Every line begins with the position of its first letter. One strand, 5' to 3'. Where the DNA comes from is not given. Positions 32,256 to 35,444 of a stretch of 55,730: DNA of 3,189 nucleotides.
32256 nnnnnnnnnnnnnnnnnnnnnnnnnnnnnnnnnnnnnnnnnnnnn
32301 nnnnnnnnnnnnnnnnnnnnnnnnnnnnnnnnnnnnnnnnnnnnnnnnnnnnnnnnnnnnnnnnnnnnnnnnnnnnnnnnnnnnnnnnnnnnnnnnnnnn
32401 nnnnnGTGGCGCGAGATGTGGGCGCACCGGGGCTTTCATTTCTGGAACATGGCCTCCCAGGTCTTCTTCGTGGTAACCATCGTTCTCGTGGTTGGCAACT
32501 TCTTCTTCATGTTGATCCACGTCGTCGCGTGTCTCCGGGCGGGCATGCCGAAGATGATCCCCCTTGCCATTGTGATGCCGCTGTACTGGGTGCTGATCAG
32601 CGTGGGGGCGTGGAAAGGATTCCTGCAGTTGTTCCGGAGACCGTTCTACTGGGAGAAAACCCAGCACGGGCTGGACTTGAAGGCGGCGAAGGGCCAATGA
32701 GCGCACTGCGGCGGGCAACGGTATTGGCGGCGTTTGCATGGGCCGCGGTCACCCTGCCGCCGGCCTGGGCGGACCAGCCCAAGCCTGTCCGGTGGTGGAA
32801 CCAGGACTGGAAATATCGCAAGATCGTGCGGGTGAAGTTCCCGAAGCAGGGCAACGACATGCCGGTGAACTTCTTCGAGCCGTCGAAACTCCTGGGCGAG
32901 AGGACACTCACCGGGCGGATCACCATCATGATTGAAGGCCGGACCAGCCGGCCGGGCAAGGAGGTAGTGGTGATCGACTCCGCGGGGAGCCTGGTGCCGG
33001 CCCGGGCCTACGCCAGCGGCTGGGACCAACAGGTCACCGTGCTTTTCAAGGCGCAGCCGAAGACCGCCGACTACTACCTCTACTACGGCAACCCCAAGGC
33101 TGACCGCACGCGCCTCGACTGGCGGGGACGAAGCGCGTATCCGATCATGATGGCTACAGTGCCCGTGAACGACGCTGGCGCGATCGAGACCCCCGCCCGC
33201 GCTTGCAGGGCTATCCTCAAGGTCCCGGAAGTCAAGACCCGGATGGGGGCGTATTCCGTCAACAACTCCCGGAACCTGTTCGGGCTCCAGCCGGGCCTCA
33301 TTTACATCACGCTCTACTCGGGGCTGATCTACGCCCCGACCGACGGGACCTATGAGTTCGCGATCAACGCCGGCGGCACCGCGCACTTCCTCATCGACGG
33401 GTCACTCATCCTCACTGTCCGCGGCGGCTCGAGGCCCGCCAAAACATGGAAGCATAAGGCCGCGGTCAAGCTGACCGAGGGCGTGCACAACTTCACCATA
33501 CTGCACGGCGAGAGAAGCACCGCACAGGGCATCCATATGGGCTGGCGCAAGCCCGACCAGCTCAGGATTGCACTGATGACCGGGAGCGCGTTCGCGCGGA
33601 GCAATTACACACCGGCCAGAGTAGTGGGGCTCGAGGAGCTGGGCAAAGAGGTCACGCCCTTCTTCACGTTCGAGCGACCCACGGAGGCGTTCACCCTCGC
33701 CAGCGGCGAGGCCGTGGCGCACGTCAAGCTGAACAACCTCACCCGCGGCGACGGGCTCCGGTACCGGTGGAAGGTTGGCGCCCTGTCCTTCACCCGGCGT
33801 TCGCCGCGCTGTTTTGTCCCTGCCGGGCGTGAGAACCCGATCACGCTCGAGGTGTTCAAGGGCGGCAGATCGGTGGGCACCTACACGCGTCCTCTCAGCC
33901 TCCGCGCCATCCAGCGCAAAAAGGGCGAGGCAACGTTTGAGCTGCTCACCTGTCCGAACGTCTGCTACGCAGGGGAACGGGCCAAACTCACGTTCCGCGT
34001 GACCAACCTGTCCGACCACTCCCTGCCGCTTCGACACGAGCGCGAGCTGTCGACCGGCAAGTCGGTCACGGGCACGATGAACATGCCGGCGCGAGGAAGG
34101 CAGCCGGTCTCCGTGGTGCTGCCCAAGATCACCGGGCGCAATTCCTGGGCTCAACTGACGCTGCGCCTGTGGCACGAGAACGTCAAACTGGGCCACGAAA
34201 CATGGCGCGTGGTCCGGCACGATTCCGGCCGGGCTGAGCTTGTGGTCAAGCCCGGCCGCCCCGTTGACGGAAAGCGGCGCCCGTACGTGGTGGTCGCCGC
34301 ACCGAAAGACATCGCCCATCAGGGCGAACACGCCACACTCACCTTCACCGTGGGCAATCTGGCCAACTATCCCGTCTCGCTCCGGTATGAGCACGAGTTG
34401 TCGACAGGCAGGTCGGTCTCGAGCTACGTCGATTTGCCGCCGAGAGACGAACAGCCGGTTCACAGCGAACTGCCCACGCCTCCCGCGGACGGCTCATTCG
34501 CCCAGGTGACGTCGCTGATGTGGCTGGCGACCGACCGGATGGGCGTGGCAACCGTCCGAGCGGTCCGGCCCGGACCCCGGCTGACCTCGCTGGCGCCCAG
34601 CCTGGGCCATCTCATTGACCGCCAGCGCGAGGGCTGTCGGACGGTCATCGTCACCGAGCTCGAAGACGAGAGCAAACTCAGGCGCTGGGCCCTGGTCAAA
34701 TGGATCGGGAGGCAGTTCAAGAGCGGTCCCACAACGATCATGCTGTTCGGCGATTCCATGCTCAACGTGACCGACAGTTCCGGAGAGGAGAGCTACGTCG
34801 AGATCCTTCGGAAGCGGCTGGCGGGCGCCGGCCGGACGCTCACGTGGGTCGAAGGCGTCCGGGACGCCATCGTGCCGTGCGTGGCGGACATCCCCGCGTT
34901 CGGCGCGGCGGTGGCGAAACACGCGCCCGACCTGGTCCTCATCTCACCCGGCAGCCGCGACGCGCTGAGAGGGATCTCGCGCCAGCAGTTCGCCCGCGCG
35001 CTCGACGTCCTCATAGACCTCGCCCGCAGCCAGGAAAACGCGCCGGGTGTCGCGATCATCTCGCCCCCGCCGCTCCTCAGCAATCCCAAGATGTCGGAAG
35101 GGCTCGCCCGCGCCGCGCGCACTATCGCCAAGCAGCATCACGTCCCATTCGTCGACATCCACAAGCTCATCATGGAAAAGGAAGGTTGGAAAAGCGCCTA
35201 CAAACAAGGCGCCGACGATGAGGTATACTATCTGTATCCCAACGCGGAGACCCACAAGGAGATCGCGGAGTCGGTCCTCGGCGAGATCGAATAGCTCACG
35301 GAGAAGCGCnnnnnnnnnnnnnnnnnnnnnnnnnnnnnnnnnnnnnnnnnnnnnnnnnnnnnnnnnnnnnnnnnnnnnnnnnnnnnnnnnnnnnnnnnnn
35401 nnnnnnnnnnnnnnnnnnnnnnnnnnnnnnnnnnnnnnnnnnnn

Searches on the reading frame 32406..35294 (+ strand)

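Call 27: search_protein_families(library=pfam, proteins=[window:32406-35294:+], max_evalue=0.00001)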
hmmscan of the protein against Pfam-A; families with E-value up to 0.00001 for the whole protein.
window:32406-35294:+ (962 aa): 2 families
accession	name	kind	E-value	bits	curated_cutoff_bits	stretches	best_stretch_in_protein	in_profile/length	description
PF13472.12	Lipase_GDSL_2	-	4.8e-16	60.2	32.9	1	780-951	1-177/178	GDSL-like Lipase/Acylhydrolase family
PF00657.28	Lipase_GDSL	-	2.7e-06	28.1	23.6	1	778-956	1-207/208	GDSL-like Lipase/Acylhydrolase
